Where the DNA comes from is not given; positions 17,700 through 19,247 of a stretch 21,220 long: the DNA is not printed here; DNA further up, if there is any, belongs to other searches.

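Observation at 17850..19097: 415-aa protein with a C-terminal R-x4-H HEPN signature and an unrecognised beta-rich N-terminal domain, using a TTG start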

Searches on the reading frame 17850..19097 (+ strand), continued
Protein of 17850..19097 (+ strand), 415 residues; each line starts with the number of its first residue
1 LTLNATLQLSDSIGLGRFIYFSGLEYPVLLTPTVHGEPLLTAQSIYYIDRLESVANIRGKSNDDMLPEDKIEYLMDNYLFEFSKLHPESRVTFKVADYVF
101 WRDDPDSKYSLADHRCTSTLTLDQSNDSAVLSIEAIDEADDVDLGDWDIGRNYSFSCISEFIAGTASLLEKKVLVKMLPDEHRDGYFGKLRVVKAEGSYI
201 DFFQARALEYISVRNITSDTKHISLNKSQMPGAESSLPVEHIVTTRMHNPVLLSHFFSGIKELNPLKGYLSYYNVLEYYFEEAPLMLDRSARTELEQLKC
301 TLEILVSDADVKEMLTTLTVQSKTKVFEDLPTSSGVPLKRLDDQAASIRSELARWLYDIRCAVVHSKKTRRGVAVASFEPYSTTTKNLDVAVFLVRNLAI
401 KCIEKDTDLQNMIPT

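Call 44: search_protein_representatives(alignment_id=A1)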
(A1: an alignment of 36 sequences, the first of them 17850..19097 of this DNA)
Query: 36 sequences, 415 profile positions. Proteins with E-value up to 0.001 (for the whole library): 686; up to 1e-10: 77; up to 1e-30: 38. The best 150 are listed.
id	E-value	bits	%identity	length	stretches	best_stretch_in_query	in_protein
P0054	3.1e-201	684.8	-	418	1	1-412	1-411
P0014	5.5e-188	641.2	-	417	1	1-414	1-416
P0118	1.5e-174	597.0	-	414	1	2-414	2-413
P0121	1.8e-170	583.5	-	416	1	1-413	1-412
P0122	1.2e-154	531.4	-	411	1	1-409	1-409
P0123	7.6e-146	502.4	-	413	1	1-411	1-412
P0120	9.7e-135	465.8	-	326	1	91-411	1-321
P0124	3.9e-125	434.2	-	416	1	2-412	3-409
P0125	2.6e-124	431.5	-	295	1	28-320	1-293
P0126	4.4e-117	407.6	-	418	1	1-410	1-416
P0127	3.0e-111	388.4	-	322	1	105-412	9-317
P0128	6.9e-106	370.8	-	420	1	4-407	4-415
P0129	2.6e-95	335.9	-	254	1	165-410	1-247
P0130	1.0e-94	334.0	-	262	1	1-262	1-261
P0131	6.3e-92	324.8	-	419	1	1-409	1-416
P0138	1.8e-63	231.1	-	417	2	241-405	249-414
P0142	1.3e-57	211.7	-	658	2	2-290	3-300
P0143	1.5e-57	211.5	-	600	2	5-285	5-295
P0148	4.4e-46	173.8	-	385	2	2-177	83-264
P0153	1.8e-32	128.9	-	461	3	290-405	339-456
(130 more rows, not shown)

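Call 45: fold_search(model_id=the predicted structure, library=viral)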
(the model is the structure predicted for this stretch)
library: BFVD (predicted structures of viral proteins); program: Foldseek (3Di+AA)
matches with E <= 10: 204; with E <= 0.001: 0
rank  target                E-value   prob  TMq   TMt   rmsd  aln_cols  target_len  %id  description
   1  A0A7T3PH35            2.0e-01  0.12  0.07  0.06  13.7       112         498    9  (no name in the UniProt tables at hand)
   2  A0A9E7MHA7            3.8e-01  0.03  0.08  0.11  21.8       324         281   10  Uncharacterized protein [Enterococcus phage Sw5]
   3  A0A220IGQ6            7.7e-01  0.16  0.15  0.28  14.7       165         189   10  Putative ORF3 protein [Giant panda associated gemycircularvirus]
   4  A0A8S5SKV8            7.7e-01  0.11  0.15  0.27  11.6       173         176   11  Uncharacterized protein [Siphoviridae sp. ctRGj11]
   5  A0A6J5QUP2            7.7e-01  0.03  0.07  0.14  32.7       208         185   11  Uncharacterized protein [uncultured Caudovirales phage]
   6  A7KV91                8.6e-01  0.07  0.12  0.16  15.5       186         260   10  (no name in the UniProt tables at hand)
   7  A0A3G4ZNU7            8.6e-01  0.04  0.15  0.17  24.9       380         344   10  Uncharacterized protein [Terrestrivirus sp.]
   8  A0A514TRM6            9.1e-01  0.03  0.07  0.11  14.2        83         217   17  (no name in the UniProt tables at hand)
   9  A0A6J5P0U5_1          1.0e+00  0.04  0.14  0.06  20.6       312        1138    9  Uncharacterized protein [uncultured Caudovirales phage]
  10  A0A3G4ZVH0            1.0e+00  0.02  0.09  0.04  26.6       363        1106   12  Ankyrin repeat protein [Edafosvirus sp.]
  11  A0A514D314            1.1e+00  0.05  0.11  0.12  16.1       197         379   12  (no name in the UniProt tables at hand)
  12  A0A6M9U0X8            1.1e+00  0.04  0.08  0.10  20.6       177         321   18  Uncharacterized protein [Drosophila-associated filamentous virus]
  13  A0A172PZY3            1.2e+00  0.05  0.10  0.09  18.9       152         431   15  RNA (Guanine-N1-)-methyltransferase [Acinetobacter phage vB_AbaM_ME3]
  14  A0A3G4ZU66            1.3e+00  0.03  0.09  0.10  17.1       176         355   14  Uncharacterized protein [Barrevirus sp.]
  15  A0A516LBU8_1          1.3e+00  0.03  0.08  0.04  17.6       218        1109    8  (no name in the UniProt tables at hand)
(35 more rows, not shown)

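Call 47: search_protein_families(library=pfam, alignment_id=A2, max_evalue=0.01)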
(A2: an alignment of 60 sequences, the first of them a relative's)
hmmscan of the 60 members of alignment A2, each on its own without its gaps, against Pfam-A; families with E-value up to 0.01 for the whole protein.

A. member 1, P0153 (461 aa): 1 family
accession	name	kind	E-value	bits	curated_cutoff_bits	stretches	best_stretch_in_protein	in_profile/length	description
PF17419.7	MauJ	-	1.2e-07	33.1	28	1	275-454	2-115/116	Methylamine utilization protein MauJ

B. families by the number of members that match (of 60 scanned): 4 families
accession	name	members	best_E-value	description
PF17419.7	MauJ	54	4.5e-09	Methylamine utilization protein MauJ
PF17098.10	Wtap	1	0.00057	WTAP/Mum2p family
PF22247.2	Diox-like_N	1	0.0012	Catechol 2,3-dioxygenase-like N-terminal domain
PF05010.19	TACC_C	1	0.0095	Transforming acidic coiled-coil-containing protein (TACC), C-terminal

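Call 48: search_protein_families(library=padloc, alignment_id=A2, max_evalue=0.01)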
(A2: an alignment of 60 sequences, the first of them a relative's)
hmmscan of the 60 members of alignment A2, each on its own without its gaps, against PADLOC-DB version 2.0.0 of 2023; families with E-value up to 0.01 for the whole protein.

A. member 1, P0153 (461 aa): 1 family
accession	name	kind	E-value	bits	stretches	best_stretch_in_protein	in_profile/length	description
PDLC03836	DzbB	-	4.1e-11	40.9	1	284-419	201-309/341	-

B. families by the number of members that match (of 60 scanned): 3 families
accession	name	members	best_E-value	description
PDLC03836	DzbB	55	6.6e-16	-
PDLC01621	Csx1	1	0.0013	CAS-III; associated_signaling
PDLC00240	LmuA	1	0.0035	DUF4297 domain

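Call 54: search_protein_families(library=pfam, alignment_id=A4, max_evalue=0.00001)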
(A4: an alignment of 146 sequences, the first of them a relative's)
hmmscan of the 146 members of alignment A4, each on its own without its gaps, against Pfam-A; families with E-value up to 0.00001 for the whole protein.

A. member 1, L008:669-1835:+ (389 aa): 2 families
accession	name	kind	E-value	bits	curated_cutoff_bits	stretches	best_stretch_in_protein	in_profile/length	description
PF13936.12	HTH_38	-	4.2e-18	65.3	27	1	66-105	5-44/44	Helix-turn-helix domain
PF00665.32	rve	-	9.3e-13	48.8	32.6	1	237-326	5-102/102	Integrase core domain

B. families by the number of members that match (of 146 scanned): 147 families (the first 25 are shown)
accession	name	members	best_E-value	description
PF03466.25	LysR_substrate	3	1.2e-37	LysR substrate binding domain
PF00126.33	HTH_1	3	4.2e-21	Bacterial regulatory helix-turn-helix protein, lysR family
PF13538.12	UvrD_C_2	3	4.4e-13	UvrD-like helicase C-terminal domain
PF00589.27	Phage_integrase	2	4.7e-36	Phage integrase family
PF13245.12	AAA_19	2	7.8e-32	AAA domain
PF00665.32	rve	2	3.7e-27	Integrase core domain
PF13361.12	UvrD_C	2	2.7e-25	UvrD-like helicase C-terminal domain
PF04828.22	GFA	2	3.3e-16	Glutathione-dependent formaldehyde-activating enzyme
PF03061.28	4HBT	2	2e-09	Thioesterase superfamily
PF13304.12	AAA_21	2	2.2e-09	AAA domain, putative AbiEii toxin, Type IV TA system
PF13437.12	HlyD_3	2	2.1e-07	HlyD family secretion protein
PF03971.19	IDH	1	0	Monomeric isocitrate dehydrogenase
PF00873.25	ACR_tran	1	8.5e-192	AcrB/AcrD/AcrF family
PF01039.27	Carboxyl_trans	1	2.2e-164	Carboxyl transferase domain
PF17432.8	DUF3458_C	1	1.6e-119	Domain of unknown function (DUF3458_C) ARM repeats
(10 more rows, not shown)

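Call 55: search_protein_families(library=padloc, alignment_id=A4, max_evalue=0.00001)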
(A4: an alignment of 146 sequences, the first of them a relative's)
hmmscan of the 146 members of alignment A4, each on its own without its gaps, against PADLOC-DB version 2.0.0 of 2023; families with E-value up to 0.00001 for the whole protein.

A. member 1, L008:669-1835:+ (389 aa): 0 families

B. families by the number of members that match (of 146 scanned): 182 families (the first 25 are shown)
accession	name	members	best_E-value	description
PDLC04993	PDC-S31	2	1.6e-28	-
PDLC04135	mad3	2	7.3e-25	mads_3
PDLC00117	GajB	2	2.3e-22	UrvD helicase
PDLC00123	GajB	2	1.8e-19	UrvD helicase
PDLC00132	GajB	2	5.2e-19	UrvD helicase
PDLC03802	RTasHel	2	1.5e-16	DRT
PDLC00107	GajB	2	2.4e-16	UrvD helicase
PDLC00103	GajB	2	4.3e-14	UrvD helicase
PDLC00135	GajB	2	1.2e-11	UrvD helicase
PDLC02980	AriA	2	5.7e-11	-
PDLC01087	C3a187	2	1.5e-06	NERD+UvrD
PDLC00095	GajA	1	0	AAA ATPase domain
PDLC02864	DpdF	1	1.9e-271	DpdF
PDLC00093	GajA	1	3.4e-270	AAA ATPase domain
PDLC02861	DpdF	1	5.9e-247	DpdF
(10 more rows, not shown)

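Call 63: search_dna_similar(query=window:17850-19094:+, collection=plasmids, mode=protein, max_evalue=0.001, max_rows=25)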
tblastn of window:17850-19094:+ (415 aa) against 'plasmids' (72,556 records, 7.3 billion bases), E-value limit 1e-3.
No match.

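Call 64: search_dna_similar(query=window:17850-19094:+, collection=phages, mode=protein, max_evalue=0.001, max_rows=25)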
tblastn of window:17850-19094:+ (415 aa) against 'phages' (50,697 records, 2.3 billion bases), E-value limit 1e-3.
Records with a match: 5; places in all: 5; records where one place covers at least 80% of the query: 5.
Best place of each record, by identity: <60% 5.
By first word of the organism name: Klebsiella 5.
By host as written in the record: Klebsiella pneumoniae 5.
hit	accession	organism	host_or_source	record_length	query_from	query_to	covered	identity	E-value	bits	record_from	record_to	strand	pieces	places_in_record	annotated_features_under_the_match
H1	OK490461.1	Klebsiella phage Kp4882-2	Klebsiella pneumoniae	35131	6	414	99%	38.5%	1e-82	282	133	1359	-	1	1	record has no annotation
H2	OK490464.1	Klebsiella phage Kp4884-2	Klebsiella pneumoniae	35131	6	414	99%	38.5%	1e-82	282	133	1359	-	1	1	record has no annotation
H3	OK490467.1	Klebsiella phage Kp4885-2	Klebsiella pneumoniae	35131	6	414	99%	38.5%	1e-82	282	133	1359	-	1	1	record has no annotation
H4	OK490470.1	Klebsiella phage Kp4886-2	Klebsiella pneumoniae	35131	6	414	99%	38.5%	1e-82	282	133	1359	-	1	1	record has no annotation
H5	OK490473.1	Klebsiella phage Kp4887-2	Klebsiella pneumoniae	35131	6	414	99%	38.5%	1e-82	282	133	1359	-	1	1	record has no annotation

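Call 66: get_annotated_region(hit=H1, flank=6000)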
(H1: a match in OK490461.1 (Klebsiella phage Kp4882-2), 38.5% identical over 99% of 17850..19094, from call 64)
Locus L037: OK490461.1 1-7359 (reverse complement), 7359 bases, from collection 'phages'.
description: UNVERIFIED: Klebsiella phage Kp4882-2, complete genome.
organism: Klebsiella phage Kp4882-2 (NCBI taxid 2895918)
taxonomy: Viruses; Duplodnaviria; Heunggongvirae; Uroviricota; Caudoviricetes; Peduoviridae
host: Klebsiella pneumoniae; source: -; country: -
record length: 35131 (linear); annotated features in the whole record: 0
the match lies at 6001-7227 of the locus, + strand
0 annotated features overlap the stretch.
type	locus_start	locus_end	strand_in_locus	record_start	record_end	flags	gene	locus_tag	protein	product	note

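Call 74: search_solved_structures(query=A2, max_evalue=10, show_alignments=3)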
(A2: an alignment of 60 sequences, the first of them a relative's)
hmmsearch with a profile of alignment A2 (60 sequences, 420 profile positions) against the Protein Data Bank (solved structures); distinct sequences matched with E-value up to 10: 3.
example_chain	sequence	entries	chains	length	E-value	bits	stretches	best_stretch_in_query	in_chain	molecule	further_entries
3asg_A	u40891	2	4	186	0.25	13.8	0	162-209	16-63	MamA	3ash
3as4_A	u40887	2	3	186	0.41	13.1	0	162-209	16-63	MamA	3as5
3asd_A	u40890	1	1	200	0.52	12.8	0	162-209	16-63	MamA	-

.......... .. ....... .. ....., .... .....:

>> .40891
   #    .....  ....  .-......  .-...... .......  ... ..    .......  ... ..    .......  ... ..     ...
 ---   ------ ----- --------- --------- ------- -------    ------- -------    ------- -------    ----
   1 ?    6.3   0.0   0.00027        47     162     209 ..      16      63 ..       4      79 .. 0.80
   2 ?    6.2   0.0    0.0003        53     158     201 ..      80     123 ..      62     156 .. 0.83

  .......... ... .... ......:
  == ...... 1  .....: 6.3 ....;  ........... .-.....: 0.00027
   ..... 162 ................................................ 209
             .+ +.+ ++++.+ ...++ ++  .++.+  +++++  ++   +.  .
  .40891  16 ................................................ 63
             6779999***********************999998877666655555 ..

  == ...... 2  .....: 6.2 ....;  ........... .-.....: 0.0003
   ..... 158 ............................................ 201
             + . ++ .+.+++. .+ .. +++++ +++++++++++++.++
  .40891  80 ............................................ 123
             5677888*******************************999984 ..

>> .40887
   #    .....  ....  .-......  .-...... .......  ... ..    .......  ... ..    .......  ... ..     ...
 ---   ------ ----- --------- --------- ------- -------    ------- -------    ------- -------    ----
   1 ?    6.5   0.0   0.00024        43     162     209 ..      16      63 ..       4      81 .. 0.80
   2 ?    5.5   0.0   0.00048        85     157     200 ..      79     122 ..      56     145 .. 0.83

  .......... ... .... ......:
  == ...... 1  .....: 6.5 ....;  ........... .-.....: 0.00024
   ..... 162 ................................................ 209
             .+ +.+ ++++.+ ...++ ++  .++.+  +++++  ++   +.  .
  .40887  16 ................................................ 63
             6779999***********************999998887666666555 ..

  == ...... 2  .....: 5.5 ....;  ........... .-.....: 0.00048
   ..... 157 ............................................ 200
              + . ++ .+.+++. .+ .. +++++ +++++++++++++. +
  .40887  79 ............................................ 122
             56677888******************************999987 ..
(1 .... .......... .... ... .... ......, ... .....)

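Call 77: search_protein_families(library=pfam, alignment_id=A5, max_evalue=10)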
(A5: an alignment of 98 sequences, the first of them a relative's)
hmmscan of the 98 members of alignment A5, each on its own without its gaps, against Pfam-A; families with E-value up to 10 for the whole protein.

A. member 1, P0153 (461 aa): 3 families
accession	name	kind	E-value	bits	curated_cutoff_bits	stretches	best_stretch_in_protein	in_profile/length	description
PF17419.7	MauJ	-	1.2e-07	33.1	28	1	275-454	2-115/116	Methylamine utilization protein MauJ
PF08044.16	DUF1707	-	0.072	13.6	27.6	1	340-360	4-24/53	DUF1707 SHOCT-like domain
PF13919.11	ASXH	-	0.18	12.3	25.8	1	138-171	27-62/130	Asx homology domain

B. families by the number of members that match (of 98 scanned): 56 families (the first 25 are shown)
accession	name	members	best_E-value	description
PF17419.7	MauJ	95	4.5e-09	Methylamine utilization protein MauJ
PF18739.6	HEPN_Apea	5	0.041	Apea-like HEPN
PF21273.3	SNX17-27-31_F1_FERM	2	0.011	Sortin nexin 17/27/31, FERM domain, F1 lobe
PF17098.10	Wtap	1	0.00057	WTAP/Mum2p family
PF22247.2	Diox-like_N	1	0.0012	Catechol 2,3-dioxygenase-like N-terminal domain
PF05010.19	TACC_C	1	0.0095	Transforming acidic coiled-coil-containing protein (TACC), C-terminal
PF25566.1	RIMB1_N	1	0.021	RIMB1-like, N-terminal domain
PF05997.17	Nop52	1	0.021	Nucleolar protein,Nop52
PF23019.1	DUF7033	1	0.022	Family of unknown function (DUF7033)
PF02178.24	AT_hook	1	0.023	AT hook motif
PF19556.4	PRTRC_E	1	0.024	PRTRC system protein E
PF06835.18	LptC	1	0.024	Lipopolysaccharide-assembly, LptC-related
PF05250.16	UPF0193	1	0.026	Uncharacterised protein family (UPF0193)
PF18041.7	MapZ_EC1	1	0.039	MapZ extracellular domain 1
PF07150.16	DUF1390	1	0.048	Protein of unknown function (DUF1390)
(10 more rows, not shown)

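Call 86: find_encoding_contigs(protein=P0001, flank=10000, max_places=4)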
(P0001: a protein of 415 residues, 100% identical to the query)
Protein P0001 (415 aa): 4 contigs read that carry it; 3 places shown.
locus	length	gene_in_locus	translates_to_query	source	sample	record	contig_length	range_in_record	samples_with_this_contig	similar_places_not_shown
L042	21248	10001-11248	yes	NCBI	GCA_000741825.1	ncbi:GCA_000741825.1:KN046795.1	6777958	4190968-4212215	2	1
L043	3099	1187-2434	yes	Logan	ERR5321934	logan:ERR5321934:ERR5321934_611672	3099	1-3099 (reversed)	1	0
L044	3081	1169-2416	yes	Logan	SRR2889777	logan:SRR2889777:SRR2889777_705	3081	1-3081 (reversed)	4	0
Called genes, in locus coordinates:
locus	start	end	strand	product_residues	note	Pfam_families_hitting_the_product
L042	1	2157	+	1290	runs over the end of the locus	-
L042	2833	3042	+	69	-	-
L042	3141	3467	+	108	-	PF07719:TPR_2 (faint), PF13428:TPR_14 (faint), PF13432:TPR_16, PF14559:TPR_19, PF13431:TPR_17 (weak)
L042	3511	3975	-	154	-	PF00075:RNase_H, PF13456:RVT_3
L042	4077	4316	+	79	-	PF02798:GST_N, PF13417:GST_N_3, PF13409:GST_N_2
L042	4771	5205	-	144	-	PF09619:YscW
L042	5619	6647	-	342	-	PF00589:Phage_integrase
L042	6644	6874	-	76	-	-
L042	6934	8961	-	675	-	PF00145:DNA_methylase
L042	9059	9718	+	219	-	-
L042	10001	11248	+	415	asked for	-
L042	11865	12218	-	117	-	-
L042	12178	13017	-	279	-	PF13392:HNH_3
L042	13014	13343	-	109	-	-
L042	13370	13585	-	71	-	-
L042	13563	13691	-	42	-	-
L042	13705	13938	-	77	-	-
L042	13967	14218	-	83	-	-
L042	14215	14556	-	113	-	-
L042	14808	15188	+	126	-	-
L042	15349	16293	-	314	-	PF04313:HSDR_N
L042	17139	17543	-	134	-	-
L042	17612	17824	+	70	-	-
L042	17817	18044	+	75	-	-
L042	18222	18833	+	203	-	-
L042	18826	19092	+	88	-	-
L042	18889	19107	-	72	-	-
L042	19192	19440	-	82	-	-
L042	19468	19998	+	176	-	PF06892:Phage_CP76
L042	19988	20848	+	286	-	-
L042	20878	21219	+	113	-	-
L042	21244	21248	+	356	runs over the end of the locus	PF07120:DUF1376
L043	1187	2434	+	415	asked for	-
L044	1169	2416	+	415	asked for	-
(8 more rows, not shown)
